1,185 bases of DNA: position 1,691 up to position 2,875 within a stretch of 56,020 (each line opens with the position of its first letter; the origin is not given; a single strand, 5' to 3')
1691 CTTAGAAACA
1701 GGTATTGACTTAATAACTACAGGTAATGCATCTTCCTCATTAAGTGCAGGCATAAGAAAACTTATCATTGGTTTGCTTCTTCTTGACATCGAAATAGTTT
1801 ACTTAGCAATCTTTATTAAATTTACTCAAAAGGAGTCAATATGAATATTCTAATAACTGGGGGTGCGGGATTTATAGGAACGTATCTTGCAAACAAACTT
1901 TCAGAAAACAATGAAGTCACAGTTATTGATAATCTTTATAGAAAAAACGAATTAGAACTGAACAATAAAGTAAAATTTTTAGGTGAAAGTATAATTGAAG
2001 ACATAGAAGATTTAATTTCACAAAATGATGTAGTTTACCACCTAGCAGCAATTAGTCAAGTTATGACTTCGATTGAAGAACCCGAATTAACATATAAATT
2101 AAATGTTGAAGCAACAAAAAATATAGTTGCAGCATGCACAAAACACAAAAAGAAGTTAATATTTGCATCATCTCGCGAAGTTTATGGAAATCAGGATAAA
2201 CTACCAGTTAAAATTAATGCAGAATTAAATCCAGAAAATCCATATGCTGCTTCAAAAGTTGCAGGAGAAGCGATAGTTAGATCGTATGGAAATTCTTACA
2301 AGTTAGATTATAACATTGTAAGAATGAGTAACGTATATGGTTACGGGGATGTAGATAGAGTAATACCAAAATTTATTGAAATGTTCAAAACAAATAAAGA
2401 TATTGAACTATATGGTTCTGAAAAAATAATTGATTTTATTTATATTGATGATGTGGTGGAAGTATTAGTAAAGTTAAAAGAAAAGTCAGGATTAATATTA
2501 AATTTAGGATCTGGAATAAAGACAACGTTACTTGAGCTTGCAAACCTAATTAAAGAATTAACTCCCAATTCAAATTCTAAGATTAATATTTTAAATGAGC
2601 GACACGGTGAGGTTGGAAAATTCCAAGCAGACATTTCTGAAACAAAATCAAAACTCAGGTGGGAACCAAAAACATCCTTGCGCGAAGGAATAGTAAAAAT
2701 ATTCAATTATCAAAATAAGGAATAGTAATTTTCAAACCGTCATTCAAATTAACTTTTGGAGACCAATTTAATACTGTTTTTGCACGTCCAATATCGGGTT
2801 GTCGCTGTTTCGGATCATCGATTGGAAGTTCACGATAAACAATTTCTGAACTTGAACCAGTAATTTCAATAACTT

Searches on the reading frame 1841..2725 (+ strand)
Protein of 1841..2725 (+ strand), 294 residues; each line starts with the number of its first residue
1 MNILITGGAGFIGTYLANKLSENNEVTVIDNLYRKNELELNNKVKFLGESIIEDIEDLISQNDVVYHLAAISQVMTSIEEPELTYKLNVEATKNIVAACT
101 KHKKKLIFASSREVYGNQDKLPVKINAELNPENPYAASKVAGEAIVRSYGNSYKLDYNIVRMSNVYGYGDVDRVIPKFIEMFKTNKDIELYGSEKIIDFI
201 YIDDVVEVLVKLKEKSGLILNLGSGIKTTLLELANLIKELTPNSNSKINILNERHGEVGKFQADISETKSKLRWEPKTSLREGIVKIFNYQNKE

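Call 5: search_protein_families(library=pfam, proteins=[window:1841-2725:+], max_evalue=0.01)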
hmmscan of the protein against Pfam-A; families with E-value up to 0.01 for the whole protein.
window:1841-2725:+ (294 aa): 10 families
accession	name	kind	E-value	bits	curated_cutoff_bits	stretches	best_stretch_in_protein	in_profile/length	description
PF01370.27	Epimerase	-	9.6e-53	179.5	20.9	1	3-222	1-239/240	NAD dependent epimerase/dehydratase family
PF16363.11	GDP_Man_Dehyd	-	4.6e-47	161.5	27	1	4-285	1-330/332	GDP-mannose 4,6 dehydratase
PF04321.23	RmlD_sub_bind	-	2.8e-25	89.4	27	1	1-188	1-173/287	RmlD substrate binding domain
PF01073.25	3Beta_HSD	-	1.7e-21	77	22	1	4-209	1-225/280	3-beta hydroxysteroid dehydrogenase/isomerase family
PF07993.18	NAD_binding_4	-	5.2e-18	65.6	20.1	1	53-205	80-254/258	Male sterility protein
PF02719.21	Polysacc_synt_2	-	5.1e-14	52.6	20.2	1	3-257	1-267/293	Polysaccharide biosynthesis protein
PF13460.12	NAD_binding_10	-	3.6e-08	33.9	27.2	1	7-164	1-145/184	NAD(P)H-binding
PF03447.22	NAD_binding_3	-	0.00021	22.4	24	1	8-76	1-73/116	Homoserine dehydrogenase, NAD binding domain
PF01113.26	DapB_N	-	0.0017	18.9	25.6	0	1-67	1-73/124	Dihydrodipicolinate reductase, N-terminus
PF06690.17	HcgC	-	0.0043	17.1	31.4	1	2-47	45-88/248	FeGP cofactor biosynthesis protein, methyltransferase HcgC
